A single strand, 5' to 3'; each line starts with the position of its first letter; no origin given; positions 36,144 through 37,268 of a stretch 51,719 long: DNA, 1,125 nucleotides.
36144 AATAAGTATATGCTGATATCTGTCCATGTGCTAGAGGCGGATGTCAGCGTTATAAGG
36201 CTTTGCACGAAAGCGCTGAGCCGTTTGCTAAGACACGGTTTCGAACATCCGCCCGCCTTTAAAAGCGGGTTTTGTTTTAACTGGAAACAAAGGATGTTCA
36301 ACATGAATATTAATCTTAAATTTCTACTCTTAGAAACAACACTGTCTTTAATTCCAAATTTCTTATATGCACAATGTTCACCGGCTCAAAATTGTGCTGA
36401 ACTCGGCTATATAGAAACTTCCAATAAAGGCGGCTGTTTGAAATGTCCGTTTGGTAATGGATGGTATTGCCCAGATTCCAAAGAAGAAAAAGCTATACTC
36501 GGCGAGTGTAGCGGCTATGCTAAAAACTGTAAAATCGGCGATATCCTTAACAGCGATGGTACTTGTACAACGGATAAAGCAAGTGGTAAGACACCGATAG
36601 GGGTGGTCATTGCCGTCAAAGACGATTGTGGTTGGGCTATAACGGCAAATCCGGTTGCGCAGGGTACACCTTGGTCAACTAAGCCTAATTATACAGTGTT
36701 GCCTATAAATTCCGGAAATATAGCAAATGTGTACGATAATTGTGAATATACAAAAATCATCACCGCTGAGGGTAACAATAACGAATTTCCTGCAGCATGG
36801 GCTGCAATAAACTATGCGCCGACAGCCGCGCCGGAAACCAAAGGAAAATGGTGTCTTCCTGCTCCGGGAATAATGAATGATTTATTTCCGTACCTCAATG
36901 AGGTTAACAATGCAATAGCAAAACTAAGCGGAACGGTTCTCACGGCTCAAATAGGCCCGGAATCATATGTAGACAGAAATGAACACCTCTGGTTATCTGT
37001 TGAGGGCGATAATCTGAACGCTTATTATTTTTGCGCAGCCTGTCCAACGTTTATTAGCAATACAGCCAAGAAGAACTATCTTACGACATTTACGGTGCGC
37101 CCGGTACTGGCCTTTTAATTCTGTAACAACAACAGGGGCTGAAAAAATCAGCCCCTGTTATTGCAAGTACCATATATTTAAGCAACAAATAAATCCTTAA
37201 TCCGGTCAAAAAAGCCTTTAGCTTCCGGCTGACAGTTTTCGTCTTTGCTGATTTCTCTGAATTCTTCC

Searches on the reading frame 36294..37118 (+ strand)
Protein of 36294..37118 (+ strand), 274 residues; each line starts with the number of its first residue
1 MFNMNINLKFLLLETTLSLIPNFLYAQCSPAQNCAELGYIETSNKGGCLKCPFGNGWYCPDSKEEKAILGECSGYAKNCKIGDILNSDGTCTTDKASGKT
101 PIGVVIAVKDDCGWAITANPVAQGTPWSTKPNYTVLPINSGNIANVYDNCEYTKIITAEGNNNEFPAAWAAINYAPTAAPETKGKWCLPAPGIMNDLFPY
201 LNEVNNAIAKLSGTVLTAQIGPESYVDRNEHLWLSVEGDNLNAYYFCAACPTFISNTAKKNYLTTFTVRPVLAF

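Call 13: search_protein_families(library=pfam, proteins=[window:36294-37118:+], max_evalue=0.01)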
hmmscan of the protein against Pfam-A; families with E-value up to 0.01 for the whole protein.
window:36294-37118:+ (274 aa): 0 families

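Call 16: find_homologous_proteins(query=window:36303-37118:+, max_evalue=0.001)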
Query window:36303-37118:+ (271 aa): 553 proteins with E <= 0.001 among 861 candidates; the best 120 are listed.
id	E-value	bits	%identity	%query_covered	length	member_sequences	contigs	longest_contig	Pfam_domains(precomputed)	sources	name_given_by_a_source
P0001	9.3e-173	591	92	100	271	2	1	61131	-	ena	-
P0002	1.5e-85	305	54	100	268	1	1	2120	-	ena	-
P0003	1.7e-84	301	54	100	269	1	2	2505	-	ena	-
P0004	1.6e-83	298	53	99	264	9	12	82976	-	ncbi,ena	-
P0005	3.4e-82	294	52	100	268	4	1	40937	-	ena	-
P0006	4.0e-82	294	47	100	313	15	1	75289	-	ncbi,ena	-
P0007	3.3e-81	291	47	100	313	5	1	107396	-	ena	-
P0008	3.7e-80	287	53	99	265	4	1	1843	-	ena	-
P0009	1.8e-79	285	53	99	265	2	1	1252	-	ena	-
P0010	2.3e-79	285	47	100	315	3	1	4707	-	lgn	-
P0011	5.5e-79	283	52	99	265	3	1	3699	-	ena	-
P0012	1.2e-78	282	51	100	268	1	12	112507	-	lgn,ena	-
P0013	2.2e-78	281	50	100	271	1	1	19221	-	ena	-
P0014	1.7e-77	278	52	94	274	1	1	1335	-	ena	-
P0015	1.8e-77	278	50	100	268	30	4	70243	-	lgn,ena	-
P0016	9.8e-77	276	52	100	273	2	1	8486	-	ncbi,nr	ncbi:MAG: hypothetical protein Q4F75_06945 [Pseudomonadota bacterium]|nr:hypothetical protein [Pseud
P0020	9.5e-75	269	49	99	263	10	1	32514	-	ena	-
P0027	9.7e-74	266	48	100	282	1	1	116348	-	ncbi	-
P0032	2.0e-73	265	51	99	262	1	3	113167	-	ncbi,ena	-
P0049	7.2e-72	260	45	94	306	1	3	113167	-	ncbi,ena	-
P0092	7.7e-70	253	48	100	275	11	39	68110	-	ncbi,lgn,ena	-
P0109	3.8e-67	244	49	98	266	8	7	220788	-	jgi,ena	-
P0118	8.6e-66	240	43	100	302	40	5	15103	-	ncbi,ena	-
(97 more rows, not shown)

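Call 17: find_encoding_contigs(protein=P0004, flank=3000, max_places=6)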
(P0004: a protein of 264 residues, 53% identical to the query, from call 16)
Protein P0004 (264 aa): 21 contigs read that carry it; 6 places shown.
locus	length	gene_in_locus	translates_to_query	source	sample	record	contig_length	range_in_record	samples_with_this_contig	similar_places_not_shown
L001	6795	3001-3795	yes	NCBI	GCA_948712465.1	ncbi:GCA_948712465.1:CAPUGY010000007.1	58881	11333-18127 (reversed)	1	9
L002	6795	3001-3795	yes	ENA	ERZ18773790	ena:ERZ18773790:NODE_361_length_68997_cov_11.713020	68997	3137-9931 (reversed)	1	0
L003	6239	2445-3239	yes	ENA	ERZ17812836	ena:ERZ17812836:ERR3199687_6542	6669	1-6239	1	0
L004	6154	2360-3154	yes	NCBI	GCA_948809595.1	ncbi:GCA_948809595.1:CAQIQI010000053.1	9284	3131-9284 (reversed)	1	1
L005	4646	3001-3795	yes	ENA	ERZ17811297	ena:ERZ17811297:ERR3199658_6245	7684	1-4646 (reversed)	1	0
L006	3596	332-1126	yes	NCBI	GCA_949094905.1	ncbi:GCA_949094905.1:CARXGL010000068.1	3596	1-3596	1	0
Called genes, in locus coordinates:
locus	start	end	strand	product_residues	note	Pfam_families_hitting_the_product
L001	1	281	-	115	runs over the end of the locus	-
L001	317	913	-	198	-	-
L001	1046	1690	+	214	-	PF12840:HTH_20 (faint), PF13463:HTH_27 (faint), PF24034:DUF7343 (faint), PF01978:TrmB (faint), PF01022:HTH_5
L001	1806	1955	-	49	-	PF13978:DUF4223 (weak)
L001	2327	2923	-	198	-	PF12702:Lipocalin_3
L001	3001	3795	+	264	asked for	-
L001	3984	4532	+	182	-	PF00908:dTDP_sugar_isom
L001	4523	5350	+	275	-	PF01370:Epimerase, PF04321:RmlD_sub_bind, PF02719:Polysacc_synt_2 (weak), PF16363:GDP_Man_Dehyd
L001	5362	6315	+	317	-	PF01073:3Beta_HSD, PF01370:Epimerase, PF02719:Polysacc_synt_2, PF04321:RmlD_sub_bind, PF05368:NmrA, PF07993:NAD_binding_4 (faint), PF13460:NAD_binding_10, PF16363:GDP_Man_Dehyd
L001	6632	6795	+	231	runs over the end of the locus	-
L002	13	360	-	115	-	-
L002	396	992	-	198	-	-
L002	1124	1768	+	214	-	PF12840:HTH_20 (faint), PF12802:MarR_2 (faint), PF13463:HTH_27 (faint), PF24034:DUF7343 (faint), PF01978:TrmB (faint), PF01022:HTH_5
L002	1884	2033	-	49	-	PF13978:DUF4223 (weak)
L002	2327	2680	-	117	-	PF12702:Lipocalin_3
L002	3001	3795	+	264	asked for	-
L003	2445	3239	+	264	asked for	-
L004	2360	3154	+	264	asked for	-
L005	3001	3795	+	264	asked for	-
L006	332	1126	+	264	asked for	-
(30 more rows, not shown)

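Call 18: find_encoding_contigs(protein=P0006, flank=3000, max_places=4)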
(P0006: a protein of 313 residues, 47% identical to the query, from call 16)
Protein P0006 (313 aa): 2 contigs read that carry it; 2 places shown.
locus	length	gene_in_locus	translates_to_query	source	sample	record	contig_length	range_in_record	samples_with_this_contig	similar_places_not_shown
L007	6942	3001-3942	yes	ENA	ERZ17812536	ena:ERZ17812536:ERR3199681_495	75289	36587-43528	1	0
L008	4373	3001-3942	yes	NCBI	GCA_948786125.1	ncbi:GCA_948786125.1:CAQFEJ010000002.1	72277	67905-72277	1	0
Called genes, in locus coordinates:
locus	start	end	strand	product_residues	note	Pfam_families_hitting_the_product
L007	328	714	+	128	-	PF12840:HTH_20, PF01022:HTH_5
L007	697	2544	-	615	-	PF00122:E1-E2_ATPase, PF00702:Hydrolase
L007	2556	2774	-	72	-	PF00403:HMA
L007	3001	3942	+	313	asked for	-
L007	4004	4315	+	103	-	-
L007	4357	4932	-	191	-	PF03886:ABC_trans_aux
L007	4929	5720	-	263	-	PF02470:MlaD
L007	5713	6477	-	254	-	PF00005:ABC_tran, PF13304:AAA_21 (faint)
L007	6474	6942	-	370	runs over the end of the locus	PF02405:MlaE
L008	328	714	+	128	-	PF12840:HTH_20, PF01022:HTH_5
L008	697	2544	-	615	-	PF00122:E1-E2_ATPase, PF00702:Hydrolase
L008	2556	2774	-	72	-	PF00403:HMA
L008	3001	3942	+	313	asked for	-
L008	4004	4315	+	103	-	-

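Call 19: find_encoding_contigs(protein=P0109, flank=3000, max_places=4)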
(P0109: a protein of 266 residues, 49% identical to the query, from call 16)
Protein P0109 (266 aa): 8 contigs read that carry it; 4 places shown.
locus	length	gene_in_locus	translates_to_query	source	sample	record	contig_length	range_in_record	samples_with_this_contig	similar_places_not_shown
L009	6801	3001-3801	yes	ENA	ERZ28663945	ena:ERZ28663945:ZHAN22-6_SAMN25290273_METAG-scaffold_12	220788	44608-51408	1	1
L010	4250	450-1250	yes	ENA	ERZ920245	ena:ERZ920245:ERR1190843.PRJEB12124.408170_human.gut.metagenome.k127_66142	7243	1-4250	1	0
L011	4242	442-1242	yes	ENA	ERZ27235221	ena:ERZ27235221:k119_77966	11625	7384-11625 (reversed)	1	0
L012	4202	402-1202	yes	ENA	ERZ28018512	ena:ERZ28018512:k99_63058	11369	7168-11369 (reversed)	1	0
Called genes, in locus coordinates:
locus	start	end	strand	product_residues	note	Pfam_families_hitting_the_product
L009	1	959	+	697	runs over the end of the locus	-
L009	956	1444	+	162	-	-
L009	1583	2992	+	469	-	-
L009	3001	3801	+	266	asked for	-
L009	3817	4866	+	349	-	-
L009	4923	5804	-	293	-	PF00140:Sigma70_r1_2, PF04542:Sigma70_r2, PF04545:Sigma70_r4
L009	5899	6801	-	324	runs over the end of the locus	PF01479:S4, PF00849:PseudoU_synth_2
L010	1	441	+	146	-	?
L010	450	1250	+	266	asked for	-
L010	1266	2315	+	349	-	-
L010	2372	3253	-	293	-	PF00140:Sigma70_r1_2, PF04542:Sigma70_r2, PF04545:Sigma70_r4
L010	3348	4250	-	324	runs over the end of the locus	PF01479:S4, PF00849:PseudoU_synth_2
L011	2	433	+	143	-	?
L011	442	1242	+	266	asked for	-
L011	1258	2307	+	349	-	-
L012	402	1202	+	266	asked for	-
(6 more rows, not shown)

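Call 23: find_encoding_contigs(protein=P0006, flank=10000, max_places=2)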
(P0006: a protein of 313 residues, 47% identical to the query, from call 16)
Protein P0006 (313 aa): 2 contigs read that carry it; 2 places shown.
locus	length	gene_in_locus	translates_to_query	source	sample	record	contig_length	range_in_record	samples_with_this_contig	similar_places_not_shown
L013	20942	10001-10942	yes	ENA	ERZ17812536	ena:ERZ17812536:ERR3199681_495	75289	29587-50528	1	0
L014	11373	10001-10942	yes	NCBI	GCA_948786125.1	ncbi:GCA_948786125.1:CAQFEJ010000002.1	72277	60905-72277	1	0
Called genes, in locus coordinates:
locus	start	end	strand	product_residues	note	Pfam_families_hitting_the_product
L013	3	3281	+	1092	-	-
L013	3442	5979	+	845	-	-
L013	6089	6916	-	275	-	-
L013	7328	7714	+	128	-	PF12840:HTH_20, PF01022:HTH_5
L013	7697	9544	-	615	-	PF00122:E1-E2_ATPase, PF00702:Hydrolase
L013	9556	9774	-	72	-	PF00403:HMA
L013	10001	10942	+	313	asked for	-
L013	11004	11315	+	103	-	-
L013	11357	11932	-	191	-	PF03886:ABC_trans_aux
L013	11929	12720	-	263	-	PF02470:MlaD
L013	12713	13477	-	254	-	PF00005:ABC_tran, PF13304:AAA_21 (faint)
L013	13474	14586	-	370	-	PF02405:MlaE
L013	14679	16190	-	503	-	-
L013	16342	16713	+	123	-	-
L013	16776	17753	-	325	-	PF01145:Band_7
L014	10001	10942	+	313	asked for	-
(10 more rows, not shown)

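Call 44: search_solved_structures(query=A4, max_evalue=1)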
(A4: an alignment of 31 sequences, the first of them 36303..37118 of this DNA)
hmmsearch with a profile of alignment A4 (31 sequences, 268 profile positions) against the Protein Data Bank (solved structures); distinct sequences matched with E-value up to 1: 0.

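Call 49: predict_structure(alignment_id=A4)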
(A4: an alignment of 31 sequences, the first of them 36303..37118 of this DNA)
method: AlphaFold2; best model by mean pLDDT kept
length: 271 residues; sequences in the alignment: 31
mean_pLDDT: 82.3   pTM: 0.73
mean pLDDT of the five models: 82.3, 82.3, 82.0, 81.3, 79.6
residues with pLDDT >= 90: 132; 70-90: 88; 50-70: 21; < 50: 30
segments of 3 or more residues with pLDDT < 50: 1-25, 220-224
pLDDT, mean of each block of 10 residues (from residue 1): 38 38 52 84 81 77 84 90 95 93 92 96 88 72 82 93 97 95 94 89 96 68 66 91 84 90 94 92
secondary structure, 60 per line:
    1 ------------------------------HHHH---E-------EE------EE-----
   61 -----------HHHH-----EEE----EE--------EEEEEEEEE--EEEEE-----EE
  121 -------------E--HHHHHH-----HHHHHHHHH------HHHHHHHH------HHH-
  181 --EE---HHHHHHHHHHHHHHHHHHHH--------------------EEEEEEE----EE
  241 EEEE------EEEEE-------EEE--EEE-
elements in order: H31-34 H72-75 E81-83 E98-106 E109-113 H137-142 H148-156 H163-170 H188-207 E228-234 E239-244 E251-255 E263-265 E268-270

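Call 52: fold_search(model_id=the predicted structure, library=pdb)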
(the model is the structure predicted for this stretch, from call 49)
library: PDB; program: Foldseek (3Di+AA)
matches with E <= 10: 96; with E <= 0.001: 2
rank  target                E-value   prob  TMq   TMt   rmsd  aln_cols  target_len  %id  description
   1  8q4e_A                6.4e-05  1.00  0.32  0.60   7.8       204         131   19  Structure of Legionella pneumophila Lcl C-terminal domain (released 2023-12-27)
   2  4eps                  1.8e-04  1.00  0.48  0.28   6.2       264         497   15  Crystal structure of a fimbrial protein (BACOVA_04982) from Bacteroides ovatus ATCC 8483 at 1.85 A resolution (released 2012-06-13)
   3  9qa6                  1.5e-02  0.54  0.26  0.10  12.4       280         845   11  Cryo-EM structure of Thomasclavelia ramosa IgA peptidase (IgAse) active site mutant (S32-N876) (released 2025-06-25)
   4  6qki_C                3.9e-01  0.07  0.18  0.13  16.9       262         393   11  Native structure of EgtB from Chloracidobacterium thermophilum, a type II sulfoxide synthase (released 2019-03-27)
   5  8oks_A                1.0e+00  0.09  0.12  0.25   4.5        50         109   18  Crystal structure of Bdellovibrio bacteriovorus Bd2740 C-terminal domain (released 2023-10-25)
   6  8qf6_A                1.2e+00  0.06  0.20  0.14  14.7       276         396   10  Sulfoxide synthase from Chloracidobacterium thermophilum, EgtB type II, in complex with iron and trimethylhistidine (released 2024-09-11)
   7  6o6l_D                1.2e+00  0.04  0.18  0.13  15.7       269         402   11  The Structure of EgtB(Cabther) in complex with Hercynine (released 2019-07-31)
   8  1c3a_A                1.2e+00  0.03  0.15  0.24  15.3       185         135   10  CRYSTAL STRUCTURE OF FLAVOCETIN-A FROM THE HABU SNAKE VENOM, A NOVEL CYCLIC TETRAMER OF C-TYPE LECTIN-LIKE HETERODIMER (released 2000-03-06)
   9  6qki_B                1.2e+00  0.03  0.17  0.13  18.1       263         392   12  Native structure of EgtB from Chloracidobacterium thermophilum, a type II sulfoxide synthase (released 2019-03-27)
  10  6qki_A                1.9e+00  0.03  0.17  0.12  17.0       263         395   10  Native structure of EgtB from Chloracidobacterium thermophilum, a type II sulfoxide synthase (released 2019-03-27)
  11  6qkj_A                2.0e+00  0.03  0.18  0.12  16.6       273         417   10  EgtB from Chloracidobacterium thermophilum, a type II sulfoxide synthase in complex with N,N,N-trimethyl-histidine (released 2019-03-27)
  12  6qki_D                2.0e+00  0.03  0.18  0.13  17.9       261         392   11  Native structure of EgtB from Chloracidobacterium thermophilum, a type II sulfoxide synthase (released 2019-03-27)
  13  8oks_B                2.1e+00  0.06  0.12  0.25   4.4        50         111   18  Crystal structure of Bdellovibrio bacteriovorus Bd2740 C-terminal domain (released 2023-10-25)
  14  5aoh_A                2.3e+00  0.14  0.13  0.14   3.7        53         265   11  Crystal Structure of CarF (released 2017-01-25)
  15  6qkj_B                2.3e+00  0.03  0.18  0.13  16.2       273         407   10  EgtB from Chloracidobacterium thermophilum, a type II sulfoxide synthase in complex with N,N,N-trimethyl-histidine (released 2019-03-27)
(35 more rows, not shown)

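Call 64: find_encoding_contigs(protein=P0016, flank=1500, max_places=2)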
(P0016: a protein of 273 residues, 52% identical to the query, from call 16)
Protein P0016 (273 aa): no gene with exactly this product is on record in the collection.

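Call 65: find_encoding_contigs(protein=P0027, flank=1500, max_places=2)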
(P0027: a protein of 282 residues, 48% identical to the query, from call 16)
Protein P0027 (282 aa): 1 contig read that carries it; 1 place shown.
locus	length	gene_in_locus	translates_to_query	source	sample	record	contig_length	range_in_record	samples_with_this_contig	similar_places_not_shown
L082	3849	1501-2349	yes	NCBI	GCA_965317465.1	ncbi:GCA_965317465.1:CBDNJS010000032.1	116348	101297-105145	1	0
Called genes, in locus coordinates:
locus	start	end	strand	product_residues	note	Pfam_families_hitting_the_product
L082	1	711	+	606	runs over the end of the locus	PF00009:GTP_EFTU, PF22042:EF-G_D2, PF03144:GTP_EFTU_D2, PF00679:EFG_C, PF21018:BipA_C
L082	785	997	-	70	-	PF00313:CSD, PF08206:OB_RNB (weak)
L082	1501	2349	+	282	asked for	-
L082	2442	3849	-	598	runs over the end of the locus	PF08439:Peptidase_M3_N, PF01432:Peptidase_M3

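Call 66: find_encoding_contigs(protein=P0092, flank=1500, max_places=3)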
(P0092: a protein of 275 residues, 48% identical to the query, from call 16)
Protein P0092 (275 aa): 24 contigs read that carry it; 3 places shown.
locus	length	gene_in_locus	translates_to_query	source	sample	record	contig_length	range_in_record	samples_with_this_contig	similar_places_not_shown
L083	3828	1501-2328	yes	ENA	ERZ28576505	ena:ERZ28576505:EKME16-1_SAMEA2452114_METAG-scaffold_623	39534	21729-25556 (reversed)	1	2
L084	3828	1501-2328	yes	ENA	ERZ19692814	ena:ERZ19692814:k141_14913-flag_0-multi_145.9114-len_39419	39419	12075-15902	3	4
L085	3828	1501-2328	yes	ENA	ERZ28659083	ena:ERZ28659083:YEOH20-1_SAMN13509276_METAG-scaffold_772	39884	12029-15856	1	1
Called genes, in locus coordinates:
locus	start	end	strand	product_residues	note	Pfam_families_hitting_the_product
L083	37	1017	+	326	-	PF06258:Mito_fiss_Elm1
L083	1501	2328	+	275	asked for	-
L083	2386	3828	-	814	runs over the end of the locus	PF02518:HATPase_c, PF00204:DNA_gyraseB, PF01751:Toprim, PF21249:GyrB_hook (weak), PF18053:GyrB_insert, PF00986:DNA_gyraseB_C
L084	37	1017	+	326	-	PF06258:Mito_fiss_Elm1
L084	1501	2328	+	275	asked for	-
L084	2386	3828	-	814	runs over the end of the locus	PF02518:HATPase_c, PF00204:DNA_gyraseB, PF01751:Toprim, PF21249:GyrB_hook (weak), PF18053:GyrB_insert, PF00986:DNA_gyraseB_C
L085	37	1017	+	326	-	PF06258:Mito_fiss_Elm1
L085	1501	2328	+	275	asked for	-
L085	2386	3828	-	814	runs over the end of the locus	PF02518:HATPase_c, PF00204:DNA_gyraseB, PF01751:Toprim, PF21249:GyrB_hook (weak), PF18053:GyrB_insert, PF00986:DNA_gyraseB_C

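Call 69: find_encoding_contigs(protein=P0049, flank=1200, max_places=2)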
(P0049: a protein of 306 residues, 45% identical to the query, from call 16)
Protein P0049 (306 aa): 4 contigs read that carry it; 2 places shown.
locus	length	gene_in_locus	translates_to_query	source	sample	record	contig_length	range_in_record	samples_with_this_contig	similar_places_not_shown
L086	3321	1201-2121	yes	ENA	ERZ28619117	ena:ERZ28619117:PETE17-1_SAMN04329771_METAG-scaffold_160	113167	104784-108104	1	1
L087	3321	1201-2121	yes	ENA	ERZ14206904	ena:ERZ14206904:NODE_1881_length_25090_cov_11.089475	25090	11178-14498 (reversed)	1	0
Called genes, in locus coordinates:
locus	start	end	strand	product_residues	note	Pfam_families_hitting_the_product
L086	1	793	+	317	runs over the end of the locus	PF01300:Sua5_yciO_yrdC, PF03481:Sua5_C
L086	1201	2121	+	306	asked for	-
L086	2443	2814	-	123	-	PF19889:DUF6362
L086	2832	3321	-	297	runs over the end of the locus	PF22798:DUF5817_CT (faint)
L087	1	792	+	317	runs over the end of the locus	PF01300:Sua5_yciO_yrdC, PF03481:Sua5_C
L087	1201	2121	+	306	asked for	-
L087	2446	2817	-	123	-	PF19889:DUF6362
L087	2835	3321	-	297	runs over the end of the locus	PF22798:DUF5817_CT (faint)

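Call 70: find_encoding_contigs(protein=P0118, flank=1200, max_places=2)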
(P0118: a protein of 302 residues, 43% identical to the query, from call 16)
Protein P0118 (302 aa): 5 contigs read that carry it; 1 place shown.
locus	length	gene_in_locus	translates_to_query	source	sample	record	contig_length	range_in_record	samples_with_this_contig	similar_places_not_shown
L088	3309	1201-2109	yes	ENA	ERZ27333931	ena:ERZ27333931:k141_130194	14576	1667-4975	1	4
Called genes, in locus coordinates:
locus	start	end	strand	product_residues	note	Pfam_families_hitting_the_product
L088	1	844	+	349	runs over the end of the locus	PF01116:F_bP_aldolase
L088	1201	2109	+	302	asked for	-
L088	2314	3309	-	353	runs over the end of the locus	PF07992:Pyr_redox_2 (faint), PF13450:NAD_binding_8, PF01593:Amino_oxidase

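Call 83: find_encoding_contigs(protein=P0032, flank=1200, max_places=1)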
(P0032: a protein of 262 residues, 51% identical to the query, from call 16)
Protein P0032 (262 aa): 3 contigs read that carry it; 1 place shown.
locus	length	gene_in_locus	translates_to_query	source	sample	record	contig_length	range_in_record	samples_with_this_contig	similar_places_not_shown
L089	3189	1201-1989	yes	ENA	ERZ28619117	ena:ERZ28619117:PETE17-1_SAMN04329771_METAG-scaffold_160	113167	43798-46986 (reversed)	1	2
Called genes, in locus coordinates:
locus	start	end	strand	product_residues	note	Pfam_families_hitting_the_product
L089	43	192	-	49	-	PF13978:DUF4223 (weak)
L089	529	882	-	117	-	PF12702:Lipocalin_3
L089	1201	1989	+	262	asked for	-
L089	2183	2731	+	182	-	PF00908:dTDP_sugar_isom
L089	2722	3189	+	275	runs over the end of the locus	PF01370:Epimerase, PF04321:RmlD_sub_bind, PF02719:Polysacc_synt_2 (weak), PF16363:GDP_Man_Dehyd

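Call 84: find_encoding_contigs(protein=P0020, flank=1200, max_places=1)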
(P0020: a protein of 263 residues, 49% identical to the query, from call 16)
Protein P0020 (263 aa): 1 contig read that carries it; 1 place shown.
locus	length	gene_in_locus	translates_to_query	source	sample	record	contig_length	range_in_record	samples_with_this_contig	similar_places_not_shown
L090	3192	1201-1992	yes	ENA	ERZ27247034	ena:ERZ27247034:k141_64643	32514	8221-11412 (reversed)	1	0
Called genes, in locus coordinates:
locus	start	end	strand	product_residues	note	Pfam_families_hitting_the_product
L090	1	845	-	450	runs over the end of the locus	PF02878:PGM_PMM_I, PF02879:PGM_PMM_II, PF02880:PGM_PMM_III, PF00408:PGM_PMM_IV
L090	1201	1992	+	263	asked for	-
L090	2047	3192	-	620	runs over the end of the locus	PF06480:FtsH_ext, PF00004:AAA, PF07728:AAA_5 (weak), PF17862:AAA_lid_3, PF01434:Peptidase_M41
